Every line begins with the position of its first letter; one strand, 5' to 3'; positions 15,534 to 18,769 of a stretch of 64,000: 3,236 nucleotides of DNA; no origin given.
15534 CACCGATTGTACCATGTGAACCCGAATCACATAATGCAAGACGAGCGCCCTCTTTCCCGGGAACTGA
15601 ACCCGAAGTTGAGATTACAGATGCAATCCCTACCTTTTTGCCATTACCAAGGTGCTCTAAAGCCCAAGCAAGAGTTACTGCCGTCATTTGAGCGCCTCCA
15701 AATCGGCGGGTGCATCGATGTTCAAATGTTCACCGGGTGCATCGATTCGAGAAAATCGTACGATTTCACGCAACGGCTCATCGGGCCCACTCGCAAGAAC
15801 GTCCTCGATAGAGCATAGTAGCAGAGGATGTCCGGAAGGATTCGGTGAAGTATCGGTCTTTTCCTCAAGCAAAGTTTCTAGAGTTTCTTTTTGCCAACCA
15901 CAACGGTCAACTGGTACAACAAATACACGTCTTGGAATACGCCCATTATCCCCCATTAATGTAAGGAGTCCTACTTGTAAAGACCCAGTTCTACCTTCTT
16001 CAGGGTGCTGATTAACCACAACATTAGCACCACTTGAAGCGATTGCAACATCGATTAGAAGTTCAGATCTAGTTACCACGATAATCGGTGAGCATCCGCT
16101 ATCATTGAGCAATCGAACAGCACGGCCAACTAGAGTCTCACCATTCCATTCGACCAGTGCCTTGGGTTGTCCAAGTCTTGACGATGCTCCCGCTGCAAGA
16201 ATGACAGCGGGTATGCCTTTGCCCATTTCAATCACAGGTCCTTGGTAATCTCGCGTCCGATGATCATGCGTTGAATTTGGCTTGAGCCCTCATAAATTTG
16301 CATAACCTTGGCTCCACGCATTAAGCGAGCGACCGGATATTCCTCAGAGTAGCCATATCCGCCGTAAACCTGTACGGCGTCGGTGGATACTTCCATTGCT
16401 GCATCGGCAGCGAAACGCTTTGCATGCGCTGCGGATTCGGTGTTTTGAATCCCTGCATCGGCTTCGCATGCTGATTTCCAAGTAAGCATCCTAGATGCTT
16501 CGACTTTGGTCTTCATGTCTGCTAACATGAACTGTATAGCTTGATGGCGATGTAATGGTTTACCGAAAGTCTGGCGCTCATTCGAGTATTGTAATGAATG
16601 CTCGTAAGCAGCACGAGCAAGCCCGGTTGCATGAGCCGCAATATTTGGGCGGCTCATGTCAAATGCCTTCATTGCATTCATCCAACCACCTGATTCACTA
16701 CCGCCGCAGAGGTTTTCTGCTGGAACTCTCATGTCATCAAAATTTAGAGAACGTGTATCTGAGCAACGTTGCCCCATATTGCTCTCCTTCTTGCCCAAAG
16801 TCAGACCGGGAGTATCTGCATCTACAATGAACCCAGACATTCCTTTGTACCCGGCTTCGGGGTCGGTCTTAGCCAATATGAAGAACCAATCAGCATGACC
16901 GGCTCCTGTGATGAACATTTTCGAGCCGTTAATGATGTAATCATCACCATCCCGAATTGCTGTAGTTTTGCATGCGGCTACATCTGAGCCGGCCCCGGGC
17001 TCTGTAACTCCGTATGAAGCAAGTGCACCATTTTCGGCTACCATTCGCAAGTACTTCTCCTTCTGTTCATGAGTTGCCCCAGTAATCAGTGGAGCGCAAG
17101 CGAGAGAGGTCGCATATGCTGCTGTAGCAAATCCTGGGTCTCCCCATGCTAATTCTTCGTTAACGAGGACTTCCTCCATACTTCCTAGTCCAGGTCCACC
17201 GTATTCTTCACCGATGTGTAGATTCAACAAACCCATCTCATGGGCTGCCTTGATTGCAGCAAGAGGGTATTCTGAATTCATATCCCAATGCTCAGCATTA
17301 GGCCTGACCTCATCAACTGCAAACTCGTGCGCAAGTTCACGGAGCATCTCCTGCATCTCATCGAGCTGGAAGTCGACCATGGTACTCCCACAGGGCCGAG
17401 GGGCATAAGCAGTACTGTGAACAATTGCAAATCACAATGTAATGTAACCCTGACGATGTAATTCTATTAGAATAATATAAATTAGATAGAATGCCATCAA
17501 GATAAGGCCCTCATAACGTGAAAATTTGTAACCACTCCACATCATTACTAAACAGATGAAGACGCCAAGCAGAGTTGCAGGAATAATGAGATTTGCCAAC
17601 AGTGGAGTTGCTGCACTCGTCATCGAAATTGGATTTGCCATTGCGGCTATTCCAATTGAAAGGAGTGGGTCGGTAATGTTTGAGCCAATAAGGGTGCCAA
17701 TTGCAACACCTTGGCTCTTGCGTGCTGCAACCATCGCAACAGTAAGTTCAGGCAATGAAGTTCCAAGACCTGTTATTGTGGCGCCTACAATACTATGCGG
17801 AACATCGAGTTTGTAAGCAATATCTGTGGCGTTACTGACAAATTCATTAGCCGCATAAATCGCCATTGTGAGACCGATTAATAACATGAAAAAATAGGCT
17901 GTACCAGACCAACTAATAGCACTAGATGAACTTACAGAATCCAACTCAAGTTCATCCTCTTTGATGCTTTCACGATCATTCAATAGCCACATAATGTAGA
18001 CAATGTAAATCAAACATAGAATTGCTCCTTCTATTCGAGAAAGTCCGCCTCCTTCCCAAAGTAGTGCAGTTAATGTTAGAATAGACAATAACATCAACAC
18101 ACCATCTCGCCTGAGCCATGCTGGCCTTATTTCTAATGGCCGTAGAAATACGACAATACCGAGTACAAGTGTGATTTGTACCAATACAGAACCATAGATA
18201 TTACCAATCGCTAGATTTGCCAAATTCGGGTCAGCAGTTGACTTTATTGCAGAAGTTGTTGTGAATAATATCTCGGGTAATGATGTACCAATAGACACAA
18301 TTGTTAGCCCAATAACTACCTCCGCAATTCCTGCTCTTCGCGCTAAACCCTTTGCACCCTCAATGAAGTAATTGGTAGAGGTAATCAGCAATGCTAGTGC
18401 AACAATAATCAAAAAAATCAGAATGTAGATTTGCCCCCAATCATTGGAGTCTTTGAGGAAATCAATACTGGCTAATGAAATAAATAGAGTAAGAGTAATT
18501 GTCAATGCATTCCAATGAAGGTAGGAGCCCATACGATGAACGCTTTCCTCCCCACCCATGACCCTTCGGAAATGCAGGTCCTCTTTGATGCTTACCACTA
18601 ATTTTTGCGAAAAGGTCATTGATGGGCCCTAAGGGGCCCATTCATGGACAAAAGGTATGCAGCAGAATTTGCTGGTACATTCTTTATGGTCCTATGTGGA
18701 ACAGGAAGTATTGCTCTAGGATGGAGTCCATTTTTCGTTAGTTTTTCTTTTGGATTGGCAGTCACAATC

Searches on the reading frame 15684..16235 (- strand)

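Call 6: search_protein_families(library=pfam, proteins=[window:15684-16235:-], max_evalue=0.01)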
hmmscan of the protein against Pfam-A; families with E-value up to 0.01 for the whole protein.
window:15684-16235:- (183 aa): 3 families
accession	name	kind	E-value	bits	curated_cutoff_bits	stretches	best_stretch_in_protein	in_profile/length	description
PF12804.13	NTP_transf_3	-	5.9e-24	85.5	27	1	10-126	1-111/160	MobA-like NTP transferase domain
PF01128.25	IspD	-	0.00017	21.8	27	1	10-128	3-119/221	2-C-methyl-D-erythritol 4-phosphate cytidylyltransferase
PF02348.25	CTP_transf_3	-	0.01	16.1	22.6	0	11-80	3-72/217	Cytidylyltransferase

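Call 7: search_protein_families(library=ncbifam, proteins=[window:15684-16235:-], max_evalue=0.01)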
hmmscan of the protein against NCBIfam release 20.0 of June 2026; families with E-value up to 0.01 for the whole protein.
window:15684-16235:- (183 aa): 21 families
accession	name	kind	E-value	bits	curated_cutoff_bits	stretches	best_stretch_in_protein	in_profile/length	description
NF045665.1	NTPtran_DVU1551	equivalog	2.6e-19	69.5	315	1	9-156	2-156/359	DVU_1551 family NTP transferase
TIGR03310.1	matur_MocA_YgfJ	equivalog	3.3e-15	56.5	186.45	1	10-122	2-111/188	molybdenum cofactor cytidylyltransferase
NF045782.1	NicBOxredNboR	equivalog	2.7e-12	46.8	260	1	9-125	10-123/206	nicotine blue oxidoreductase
NF001457.0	PRK00317.1-3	equivalog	4.9e-09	36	164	1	10-127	4-114/200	molybdenum cofactor guanylyltransferase MobA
NF041135.1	IPPtranDIPPsyn_Thcocales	equivalog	2.3e-08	33.4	580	1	10-88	3-86/419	bifunctional L-myo-inositol-1-phosphate cytidylyltransferase/CDP-L-myo-inositol myo-inositolphosphotransferase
TIGR00453.1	ispD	equivalog_domain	7.2e-08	32.1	181.3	1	10-128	2-119/219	2-C-methyl-D-erythritol 4-phosphate cytidylyltransferase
NF002741.0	PRK02726.1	equivalog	8.4e-08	32.1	179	1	6-57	6-56/200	molybdenum cofactor guanylyltransferase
NF001855.0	PRK00576.1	equivalog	1.2e-06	28.2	205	1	9-57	8-57/197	molybdenum cofactor guanylyltransferase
NF011056.0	PRK14489.1-1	equivalog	1.4e-06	27.7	379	1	9-91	7-84/363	bifunctional molybdenum cofactor guanylyltransferase MobA/molybdopterin-guanine dinucleotide biosynthesis adaptor protein MobB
NF010932.0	PRK14352.1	equivalog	3.4e-06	26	611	1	9-129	8-129/488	bifunctional UDP-N-acetylglucosamine diphosphorylase/glucosamine-1-phosphate N-acetyltransferase GlmU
NF006899.0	PRK09382.1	equivalog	8.4e-06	25.1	417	1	8-129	7-128/387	bifunctional 2-C-methyl-D-erythritol 4-phosphate cytidylyltransferase/2-C-methyl-D-erythritol 2,4-cyclodiphosphate synthase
TIGR03202.1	pucB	equivalog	1.4e-05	24.9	235.05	1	10-90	3-89/192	xanthine dehydrogenase accessory protein PucB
TIGR02665.1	molyb_mobA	equivalog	1.9e-05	24.8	151.85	1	8-125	1-112/186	molybdenum cofactor guanylyltransferase MobA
NF001837.0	PRK00560.1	equivalog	0.00018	21.3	182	1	6-34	7-36/196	molybdenum cofactor guanylyltransferase MobA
TIGR01173.1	glmU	equivalog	0.00021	20.2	366.85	1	10-129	3-120/452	bifunctional UDP-N-acetylglucosamine diphosphorylase/glucosamine-1-phosphate N-acetyltransferase GlmU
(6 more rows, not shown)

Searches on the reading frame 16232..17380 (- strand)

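Call 6: search_protein_families(library=pfam, proteins=[window:16232-17380:-], max_evalue=0.01)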
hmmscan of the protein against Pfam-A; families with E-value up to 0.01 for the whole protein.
window:16232-17380:- (382 aa): 6 families
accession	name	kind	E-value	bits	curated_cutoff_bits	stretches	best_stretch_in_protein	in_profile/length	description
PF00441.29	Acyl-CoA_dh_1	-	4.4e-48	163.7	22.4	1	231-378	2-149/150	Acyl-CoA dehydrogenase, C-terminal domain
PF02771.21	Acyl-CoA_dh_N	-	1.1e-29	103.5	22.9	1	8-116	2-111/113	Acyl-CoA dehydrogenase, N-terminal domain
PF02770.24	Acyl-CoA_dh_M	-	4e-27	94.7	33.3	1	123-217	2-97/97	Acyl-CoA dehydrogenase, middle domain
PF08028.16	Acyl-CoA_dh_2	-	7.2e-18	65.6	22.7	1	247-366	3-132/134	Acyl-CoA dehydrogenase, C-terminal domain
PF11794.13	HpaB_N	-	5.9e-05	23.2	35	1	103-205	125-237/270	4-hydroxyphenylacetate 3-hydroxylase N terminal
PF22924.1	ACOX_C_alpha1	-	0.0022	18.2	27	1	263-369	49-159/169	Acyl-CoA oxidase, C-alpha1 domain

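Call 7: search_protein_families(library=ncbifam, proteins=[window:16232-17380:-], max_evalue=0.01)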
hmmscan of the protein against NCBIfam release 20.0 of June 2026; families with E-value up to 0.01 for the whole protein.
window:16232-17380:- (382 aa): 22 families
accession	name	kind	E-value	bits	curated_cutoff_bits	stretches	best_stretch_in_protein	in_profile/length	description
NF042972.1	AcrlCoAredClosAcrC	equivalog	2.8e-116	388.3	640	1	3-380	2-378/378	acryloyl-CoA reductase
NF043006.1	CyhCrbnylCoADH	equivalog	2e-105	352.9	650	1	15-380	13-377/380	cyclohexane-1-carbonyl-CoA dehydrogenase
NF045552.1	GlutCoADH_Des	equivalog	1.7e-82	277.6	470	1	3-375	2-376/387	glutaryl-CoA dehydrogenase Acd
NF042439.1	SulpropCoADesulf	equivalog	1.1e-77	261.4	600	1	15-378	2-370/379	3-sulfinopropanoyl-CoA desulfinase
NF058590.1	AcCoDHFadEBacil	equivalog_domain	1.2e-76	258.5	600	1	6-378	21-410/586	acyl-CoA dehydrogenase FadE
NF053553.1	prodigi_MBC_PigA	equivalog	2.4e-70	237.6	500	1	2-378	1-379/381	prodigiosin MBC biosynthesis dehydrogenase PigA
NF008997.0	PRK12341.1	equivalog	2.5e-68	230.9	537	1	2-381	1-379/382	acyl-CoA dehydrogenase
NF045652.1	ProlPCPDhRedW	equivalog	2.2e-66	224.2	650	1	11-378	5-373/376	L-prolyl-[peptidyl-carrier protein] dehydrogenase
TIGR03207.1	cyc_hxne_CoA_dh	equivalog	8.4e-63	212.3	575.35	1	7-377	2-370/372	cyclohexanecarboxyl-CoA dehydrogenase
NF002885.1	PRK03354.1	equivalog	1.4e-56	192.2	540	1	2-381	1-376/378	crotonobetainyl-CoA dehydrogenase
NF052270.1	Staph_DH_FadE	equivalog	3.7e-43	147.8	600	1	81-379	99-394/400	acyl-CoA dehydrogenase FadE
TIGR03204.1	pimC_large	equivalog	2.1e-35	122.4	623.85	1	53-299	56-297/395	pimeloyl-CoA dehydrogenase large subunit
NF049984.1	Rv1679_FadE16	equivalog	4.4e-32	111.7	600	1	23-377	10-364/371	Rv1679 family acyl-CoA dehydrogenase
TIGR04022.1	sulfur_SfnB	equivalog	6.9e-26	91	430.9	1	15-338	12-340/391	SfnB family sulfur acquisition oxidoreductase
TIGR03203.1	pimD_small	equivalog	3.3e-22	79.1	652.7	1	41-355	41-353/378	pimeloyl-CoA dehydrogenase small subunit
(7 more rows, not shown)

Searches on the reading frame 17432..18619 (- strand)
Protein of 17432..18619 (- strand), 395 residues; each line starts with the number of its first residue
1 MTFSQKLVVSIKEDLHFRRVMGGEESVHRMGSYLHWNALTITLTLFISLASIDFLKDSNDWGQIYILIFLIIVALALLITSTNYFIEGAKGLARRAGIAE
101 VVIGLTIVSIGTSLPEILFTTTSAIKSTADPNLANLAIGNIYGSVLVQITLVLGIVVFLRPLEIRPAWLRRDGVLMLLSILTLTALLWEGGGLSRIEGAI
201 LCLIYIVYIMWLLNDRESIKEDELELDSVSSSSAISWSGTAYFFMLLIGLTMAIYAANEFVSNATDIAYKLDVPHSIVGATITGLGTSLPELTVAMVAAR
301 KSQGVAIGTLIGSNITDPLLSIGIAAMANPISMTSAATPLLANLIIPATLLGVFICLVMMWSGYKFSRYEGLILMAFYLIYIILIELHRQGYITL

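Call 6: search_protein_families(library=pfam, proteins=[window:17432-18619:-], max_evalue=0.01)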
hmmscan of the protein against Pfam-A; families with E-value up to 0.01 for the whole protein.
window:17432-18619:- (395 aa): 1 family
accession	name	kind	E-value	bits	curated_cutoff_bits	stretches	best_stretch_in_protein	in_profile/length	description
PF01699.29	Na_Ca_ex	-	1.8e-49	168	24.9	2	67-213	2-150/151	Sodium/calcium exchanger protein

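Call 7: search_protein_families(library=ncbifam, proteins=[window:17432-18619:-], max_evalue=0.01)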
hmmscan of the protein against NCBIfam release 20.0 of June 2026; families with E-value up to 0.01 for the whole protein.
window:17432-18619:- (395 aa): 4 families
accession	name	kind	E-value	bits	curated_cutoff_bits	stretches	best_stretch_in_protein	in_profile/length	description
TIGR00367.1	TIGR00367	hypoth_equivalog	5e-53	180.2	179.65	2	65-217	2-149/312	calcium/sodium antiporter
NF008005.0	PRK10734.1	equivalog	7.7e-47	160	432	2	66-214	3-145/325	calcium/sodium antiporter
TIGR00927.1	2A1904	subfamily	9.2e-08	30.2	710.1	2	237-385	456-602/1209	K+-dependent Na+/Ca+ exchanger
TIGR00845.1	caca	equivalog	2.4e-06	25.6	679.85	1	40-156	728-833/921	sodium/calcium exchanger 1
